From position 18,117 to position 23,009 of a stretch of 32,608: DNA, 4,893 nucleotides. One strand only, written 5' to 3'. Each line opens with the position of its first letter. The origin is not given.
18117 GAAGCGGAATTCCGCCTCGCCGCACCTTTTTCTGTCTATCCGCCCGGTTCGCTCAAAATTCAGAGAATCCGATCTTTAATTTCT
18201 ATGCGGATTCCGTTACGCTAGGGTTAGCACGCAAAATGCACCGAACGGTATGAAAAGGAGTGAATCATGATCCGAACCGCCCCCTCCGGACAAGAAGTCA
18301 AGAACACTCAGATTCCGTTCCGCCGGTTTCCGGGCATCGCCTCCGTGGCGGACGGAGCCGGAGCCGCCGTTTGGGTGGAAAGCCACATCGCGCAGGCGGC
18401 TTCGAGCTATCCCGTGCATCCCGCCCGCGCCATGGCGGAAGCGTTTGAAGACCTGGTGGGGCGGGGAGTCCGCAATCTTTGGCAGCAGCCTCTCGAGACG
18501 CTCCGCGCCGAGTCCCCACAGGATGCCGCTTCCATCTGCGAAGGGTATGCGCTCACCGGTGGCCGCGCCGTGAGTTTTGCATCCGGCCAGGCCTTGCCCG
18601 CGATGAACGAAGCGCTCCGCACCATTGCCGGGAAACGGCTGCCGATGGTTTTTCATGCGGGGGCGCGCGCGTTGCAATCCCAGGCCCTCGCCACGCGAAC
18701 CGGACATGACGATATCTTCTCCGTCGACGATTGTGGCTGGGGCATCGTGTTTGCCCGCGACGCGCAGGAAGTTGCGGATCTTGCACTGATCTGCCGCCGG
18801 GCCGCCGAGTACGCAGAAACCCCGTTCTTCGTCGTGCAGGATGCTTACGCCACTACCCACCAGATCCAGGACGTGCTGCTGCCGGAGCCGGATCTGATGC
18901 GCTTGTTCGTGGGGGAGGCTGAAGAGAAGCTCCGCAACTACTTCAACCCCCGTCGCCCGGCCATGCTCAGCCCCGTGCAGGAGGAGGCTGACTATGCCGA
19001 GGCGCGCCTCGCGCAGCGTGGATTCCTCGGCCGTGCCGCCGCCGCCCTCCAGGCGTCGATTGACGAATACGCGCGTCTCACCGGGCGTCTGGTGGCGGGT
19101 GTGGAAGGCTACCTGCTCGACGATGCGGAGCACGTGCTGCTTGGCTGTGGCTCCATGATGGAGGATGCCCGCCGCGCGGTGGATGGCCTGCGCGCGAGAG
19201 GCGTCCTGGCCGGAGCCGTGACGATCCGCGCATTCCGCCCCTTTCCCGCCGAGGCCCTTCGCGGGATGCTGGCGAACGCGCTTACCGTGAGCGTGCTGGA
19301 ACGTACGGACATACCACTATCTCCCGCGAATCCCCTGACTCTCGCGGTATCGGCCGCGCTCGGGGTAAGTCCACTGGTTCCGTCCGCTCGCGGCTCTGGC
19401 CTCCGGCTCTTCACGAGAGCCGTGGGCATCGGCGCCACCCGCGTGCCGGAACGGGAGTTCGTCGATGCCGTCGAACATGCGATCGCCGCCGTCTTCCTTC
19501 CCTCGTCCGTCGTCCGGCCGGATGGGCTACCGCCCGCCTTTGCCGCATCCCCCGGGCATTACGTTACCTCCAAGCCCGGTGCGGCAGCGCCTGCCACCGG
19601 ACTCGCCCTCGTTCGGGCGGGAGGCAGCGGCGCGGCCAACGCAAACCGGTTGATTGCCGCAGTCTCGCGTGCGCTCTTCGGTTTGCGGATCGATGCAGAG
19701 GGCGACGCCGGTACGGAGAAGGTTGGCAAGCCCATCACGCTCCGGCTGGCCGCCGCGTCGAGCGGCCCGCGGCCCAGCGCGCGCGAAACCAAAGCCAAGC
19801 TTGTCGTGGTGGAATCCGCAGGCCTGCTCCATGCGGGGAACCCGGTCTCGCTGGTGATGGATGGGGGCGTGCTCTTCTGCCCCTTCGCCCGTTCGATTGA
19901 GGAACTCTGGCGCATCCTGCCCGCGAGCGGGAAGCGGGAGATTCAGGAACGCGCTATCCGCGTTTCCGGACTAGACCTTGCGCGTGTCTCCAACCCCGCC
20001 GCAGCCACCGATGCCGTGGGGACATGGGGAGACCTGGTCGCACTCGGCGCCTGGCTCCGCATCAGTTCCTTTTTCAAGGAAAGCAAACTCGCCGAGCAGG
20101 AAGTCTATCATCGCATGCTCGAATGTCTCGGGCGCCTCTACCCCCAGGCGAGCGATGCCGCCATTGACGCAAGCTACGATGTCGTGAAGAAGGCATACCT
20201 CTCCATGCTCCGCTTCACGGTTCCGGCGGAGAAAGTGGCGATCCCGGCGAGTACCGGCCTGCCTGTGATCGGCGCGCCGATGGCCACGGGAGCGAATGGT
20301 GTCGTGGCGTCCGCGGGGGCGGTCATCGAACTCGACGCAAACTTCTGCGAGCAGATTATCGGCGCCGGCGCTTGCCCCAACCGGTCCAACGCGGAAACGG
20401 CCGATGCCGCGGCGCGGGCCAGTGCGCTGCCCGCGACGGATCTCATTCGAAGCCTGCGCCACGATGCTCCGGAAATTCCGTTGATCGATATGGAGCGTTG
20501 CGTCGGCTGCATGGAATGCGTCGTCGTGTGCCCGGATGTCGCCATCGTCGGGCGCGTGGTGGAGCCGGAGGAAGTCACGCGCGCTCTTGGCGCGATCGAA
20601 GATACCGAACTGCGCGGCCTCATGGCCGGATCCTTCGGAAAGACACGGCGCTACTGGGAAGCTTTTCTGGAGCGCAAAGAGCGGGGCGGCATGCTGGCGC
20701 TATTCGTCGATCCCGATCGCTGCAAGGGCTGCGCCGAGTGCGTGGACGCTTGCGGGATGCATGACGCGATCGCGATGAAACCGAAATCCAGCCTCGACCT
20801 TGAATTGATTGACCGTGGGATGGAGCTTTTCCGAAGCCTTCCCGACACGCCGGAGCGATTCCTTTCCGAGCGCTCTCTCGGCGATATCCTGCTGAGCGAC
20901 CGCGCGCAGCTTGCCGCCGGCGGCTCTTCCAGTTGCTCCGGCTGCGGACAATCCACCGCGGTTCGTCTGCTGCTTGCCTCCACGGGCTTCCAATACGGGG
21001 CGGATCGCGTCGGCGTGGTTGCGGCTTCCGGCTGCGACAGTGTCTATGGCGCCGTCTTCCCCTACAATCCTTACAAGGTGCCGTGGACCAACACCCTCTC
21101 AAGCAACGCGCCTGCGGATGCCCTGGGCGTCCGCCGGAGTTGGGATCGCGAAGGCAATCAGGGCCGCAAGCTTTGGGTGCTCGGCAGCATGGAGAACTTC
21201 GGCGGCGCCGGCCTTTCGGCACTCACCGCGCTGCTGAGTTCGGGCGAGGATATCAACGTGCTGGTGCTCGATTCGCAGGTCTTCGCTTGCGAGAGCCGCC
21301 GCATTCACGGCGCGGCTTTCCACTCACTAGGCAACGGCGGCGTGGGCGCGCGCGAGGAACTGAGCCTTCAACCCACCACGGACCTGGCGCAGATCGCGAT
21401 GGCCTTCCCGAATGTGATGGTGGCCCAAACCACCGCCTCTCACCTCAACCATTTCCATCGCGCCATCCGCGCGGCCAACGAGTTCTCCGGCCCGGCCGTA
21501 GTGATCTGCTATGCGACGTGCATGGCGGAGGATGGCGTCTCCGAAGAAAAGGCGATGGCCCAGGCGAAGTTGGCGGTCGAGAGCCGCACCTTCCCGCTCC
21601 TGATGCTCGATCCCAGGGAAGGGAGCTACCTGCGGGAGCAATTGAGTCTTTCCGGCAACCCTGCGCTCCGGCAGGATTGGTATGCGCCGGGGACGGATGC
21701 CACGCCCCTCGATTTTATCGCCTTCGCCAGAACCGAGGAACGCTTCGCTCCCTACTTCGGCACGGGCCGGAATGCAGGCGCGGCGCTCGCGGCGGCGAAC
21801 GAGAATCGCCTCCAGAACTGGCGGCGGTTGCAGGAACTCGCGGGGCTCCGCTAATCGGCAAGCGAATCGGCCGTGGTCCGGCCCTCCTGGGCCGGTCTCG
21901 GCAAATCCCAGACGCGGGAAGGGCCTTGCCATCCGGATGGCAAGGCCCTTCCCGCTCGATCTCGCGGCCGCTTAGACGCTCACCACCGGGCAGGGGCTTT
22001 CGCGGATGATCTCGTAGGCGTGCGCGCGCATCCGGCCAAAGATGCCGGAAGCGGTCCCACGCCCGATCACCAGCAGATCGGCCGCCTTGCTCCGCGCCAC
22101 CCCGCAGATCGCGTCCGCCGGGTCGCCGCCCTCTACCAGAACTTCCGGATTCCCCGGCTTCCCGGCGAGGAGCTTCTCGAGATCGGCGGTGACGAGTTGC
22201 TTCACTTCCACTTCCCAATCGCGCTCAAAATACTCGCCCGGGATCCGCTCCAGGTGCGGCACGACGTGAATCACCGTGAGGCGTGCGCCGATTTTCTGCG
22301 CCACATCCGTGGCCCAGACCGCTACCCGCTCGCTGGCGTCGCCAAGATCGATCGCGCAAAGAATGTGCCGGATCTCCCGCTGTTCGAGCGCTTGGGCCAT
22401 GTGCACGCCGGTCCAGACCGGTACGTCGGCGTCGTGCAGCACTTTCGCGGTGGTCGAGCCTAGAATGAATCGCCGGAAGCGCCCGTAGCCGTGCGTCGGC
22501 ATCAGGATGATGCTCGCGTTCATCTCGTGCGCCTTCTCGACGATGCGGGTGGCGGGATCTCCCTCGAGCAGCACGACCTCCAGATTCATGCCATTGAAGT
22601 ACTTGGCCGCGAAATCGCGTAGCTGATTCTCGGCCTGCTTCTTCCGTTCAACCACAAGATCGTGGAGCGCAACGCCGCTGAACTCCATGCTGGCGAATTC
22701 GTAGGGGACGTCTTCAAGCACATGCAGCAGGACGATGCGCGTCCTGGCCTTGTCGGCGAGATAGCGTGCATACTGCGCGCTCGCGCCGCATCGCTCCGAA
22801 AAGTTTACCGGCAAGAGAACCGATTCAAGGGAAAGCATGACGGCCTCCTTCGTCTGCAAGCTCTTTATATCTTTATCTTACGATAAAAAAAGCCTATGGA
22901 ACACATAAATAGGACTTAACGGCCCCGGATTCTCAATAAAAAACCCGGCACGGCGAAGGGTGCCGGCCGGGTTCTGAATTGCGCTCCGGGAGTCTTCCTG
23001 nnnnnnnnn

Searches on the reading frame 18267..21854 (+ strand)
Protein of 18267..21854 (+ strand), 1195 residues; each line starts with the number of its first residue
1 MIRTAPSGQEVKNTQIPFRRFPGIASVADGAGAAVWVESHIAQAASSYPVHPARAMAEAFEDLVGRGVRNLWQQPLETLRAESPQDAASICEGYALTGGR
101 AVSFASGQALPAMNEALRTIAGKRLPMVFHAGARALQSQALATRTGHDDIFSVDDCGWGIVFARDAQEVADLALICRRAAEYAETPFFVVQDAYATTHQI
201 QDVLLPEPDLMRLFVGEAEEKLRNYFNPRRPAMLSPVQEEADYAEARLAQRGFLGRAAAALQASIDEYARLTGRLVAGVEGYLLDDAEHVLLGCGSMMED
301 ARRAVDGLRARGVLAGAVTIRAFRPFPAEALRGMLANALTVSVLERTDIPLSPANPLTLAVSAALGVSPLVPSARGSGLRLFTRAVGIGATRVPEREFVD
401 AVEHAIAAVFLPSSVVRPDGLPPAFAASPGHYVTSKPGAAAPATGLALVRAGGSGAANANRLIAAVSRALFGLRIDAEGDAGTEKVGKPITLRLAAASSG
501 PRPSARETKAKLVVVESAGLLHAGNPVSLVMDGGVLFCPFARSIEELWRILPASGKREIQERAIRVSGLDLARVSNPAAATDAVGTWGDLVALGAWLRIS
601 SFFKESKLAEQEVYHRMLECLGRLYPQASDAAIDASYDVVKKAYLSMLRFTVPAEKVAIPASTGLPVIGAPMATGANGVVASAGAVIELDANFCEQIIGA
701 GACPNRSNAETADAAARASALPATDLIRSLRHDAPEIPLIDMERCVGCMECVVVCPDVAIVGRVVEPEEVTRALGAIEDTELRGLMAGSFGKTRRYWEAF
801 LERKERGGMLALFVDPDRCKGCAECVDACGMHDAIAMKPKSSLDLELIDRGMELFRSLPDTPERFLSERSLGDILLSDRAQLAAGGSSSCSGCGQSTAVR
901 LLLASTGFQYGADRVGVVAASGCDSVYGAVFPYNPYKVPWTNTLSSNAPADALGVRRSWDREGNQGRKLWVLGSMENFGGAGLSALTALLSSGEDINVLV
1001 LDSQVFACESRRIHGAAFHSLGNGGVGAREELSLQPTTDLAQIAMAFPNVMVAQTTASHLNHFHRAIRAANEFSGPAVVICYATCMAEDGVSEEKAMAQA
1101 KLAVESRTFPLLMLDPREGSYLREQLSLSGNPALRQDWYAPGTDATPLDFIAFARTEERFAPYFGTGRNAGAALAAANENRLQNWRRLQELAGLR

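Call 7: search_protein_families(library=pfam, proteins=[window:18267-21854:+], max_evalue=0.01)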
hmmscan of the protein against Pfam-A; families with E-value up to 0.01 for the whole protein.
window:18267-21854:+ (1195 aa): 12 families
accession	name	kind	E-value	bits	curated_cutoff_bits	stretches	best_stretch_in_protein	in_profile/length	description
PF01855.24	POR_N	-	1.4e-36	126.8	27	1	44-250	10-215/231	Pyruvate flavodoxin/ferredoxin oxidoreductase, thiamine diP-bdg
PF17147.9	PFOR_II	-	1.1e-13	51.8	27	1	287-370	1-85/102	Pyruvate:ferredoxin oxidoreductase core domain II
PF12837.12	Fer4_6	-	1.1e-09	38.2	25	2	737-760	1-24/24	4Fe-4S binding domain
PF00037.32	Fer4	-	3e-08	33.6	21.1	2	739-760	2-23/24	4Fe-4S binding domain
PF14697.11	Fer4_21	-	3.2e-07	30.8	35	2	814-837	3-59/59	4Fe-4S dicluster domain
PF12797.12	Fer4_2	-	3.2e-07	30.3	24.5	2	737-756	2-21/22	4Fe-4S binding domain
PF13187.11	Fer4_9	-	1.4e-06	28.7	27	1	744-831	1-49/52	4Fe-4S dicluster domain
PF13237.11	Fer4_10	-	1.8e-06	28.2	25.5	2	739-764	3-30/53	4Fe-4S dicluster domain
PF12838.12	Fer4_7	-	1.9e-06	28.7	27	2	744-829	1-48/52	4Fe-4S dicluster domain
PF13484.11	Fer4_16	-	6.5e-06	27.3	30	0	744-770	1-29/66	4Fe-4S double cluster binding domain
PF12800.12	Fer4_4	-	0.00017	22.1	24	1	743-756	2-15/17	4Fe-4S binding domain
PF13183.11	Fer4_8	-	0.0029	18.5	27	0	742-829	2-64/68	4Fe-4S dicluster domain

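Call 53: search_protein_families(library=ncbifam, proteins=[window:18267-21854:+], max_evalue=0.001)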
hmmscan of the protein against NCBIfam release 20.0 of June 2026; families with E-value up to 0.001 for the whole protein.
window:18267-21854:+ (1195 aa): 42 families (the best 25 are shown)
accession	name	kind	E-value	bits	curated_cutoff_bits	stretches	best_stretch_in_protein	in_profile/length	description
TIGR02176.1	pyruv_ox_red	equivalog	3e-86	290.3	911.35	3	27-366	3-345/1167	pyruvate:ferredoxin (flavodoxin) oxidoreductase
NF040682.1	PorA_Arch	equivalog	7.3e-49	166.7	550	1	42-366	21-339/387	pyruvate synthase subunit PorA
NF006233.0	PRK08367.1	equivalog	8.1e-40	136.9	625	1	42-364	22-338/394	pyruvate ferredoxin oxidoreductase subunit alpha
NF007201.0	PRK09622.1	equivalog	2e-38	132.4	590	1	46-347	32-328/405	2-oxoacid:ferredoxin oxidoreductase subunit alpha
NF045764.1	PhenlGlyoxDHPadG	equivalog_domain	2.2e-34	118.6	700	1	27-347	4-328/398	NADH-dependent phenylglyoxylate dehydrogenase subunit alpha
NF006232.0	PRK08366.1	equivalog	2.6e-30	105.3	646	1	26-346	8-323/394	2-ketoisovalerate ferredoxin oxidoreductase subunit alpha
NF045791.1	OxalOxredalpha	equivalog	1.3e-24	87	500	1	44-346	24-321/395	oxalate oxidoreductase subunit alpha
NF008819.1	PRK11865.1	equivalog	3e-24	85.8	405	1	880-1113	11-240/300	pyruvate synthase subunit PorB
NF008818.0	PRK11864.1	subfamily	9.3e-15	54.5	405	1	881-1114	12-237/300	3-methyl-2-oxobutanoate dehydrogenase subunit beta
NF006412.0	PRK08659.1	equivalog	2.4e-10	40.2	411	1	91-345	65-333/378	2-oxoacid:acceptor oxidoreductase subunit alpha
TIGR03710.1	OAFO_sf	subfamily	2.9e-10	39.4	482.75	1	44-346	213-522/561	2-oxoacid:acceptor oxidoreductase subunit alpha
NF045766.1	PhenlGlyoxDHPadI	equivalog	1.4e-09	37.3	700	1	877-1120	146-389/443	NADH-dependent phenylglyoxylate dehydrogenase subunit beta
NF041170.1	Oxoac_fdxalpha_Archa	equivalog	2.6e-09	36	800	0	47-157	258-372/636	2-oxoacid:ferredoxin oxidoreductase subunit alpha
NF005507.0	PRK07119.1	subfamily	5.6e-09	35.3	399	1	278-342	238-302/352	3-methyl-2-oxobutanoate dehydrogenase subunit VorB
NF045792.1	OxalOxredbeta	equivalog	1.4e-08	34.1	590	1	885-1112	19-252/311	oxalate oxidoreductase subunit beta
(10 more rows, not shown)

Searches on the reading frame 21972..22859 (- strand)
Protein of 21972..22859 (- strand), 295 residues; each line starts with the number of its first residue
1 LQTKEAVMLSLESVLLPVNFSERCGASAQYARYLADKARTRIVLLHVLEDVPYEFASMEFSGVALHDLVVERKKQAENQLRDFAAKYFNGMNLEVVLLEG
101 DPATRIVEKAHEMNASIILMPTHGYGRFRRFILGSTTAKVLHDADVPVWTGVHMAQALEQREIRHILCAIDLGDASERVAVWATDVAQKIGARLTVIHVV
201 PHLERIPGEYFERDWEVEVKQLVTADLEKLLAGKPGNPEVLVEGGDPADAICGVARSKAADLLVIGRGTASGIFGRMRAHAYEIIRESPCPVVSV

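Call 34: search_protein_families(library=pfam, proteins=[window:21972-22859:-], max_evalue=0.001)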
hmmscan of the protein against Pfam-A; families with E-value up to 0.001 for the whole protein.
window:21972-22859:- (295 aa): 1 family
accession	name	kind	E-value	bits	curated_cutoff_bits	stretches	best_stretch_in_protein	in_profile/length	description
PF00582.32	Usp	-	7.1e-48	163.2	24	2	13-149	4-138/141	Universal stress protein family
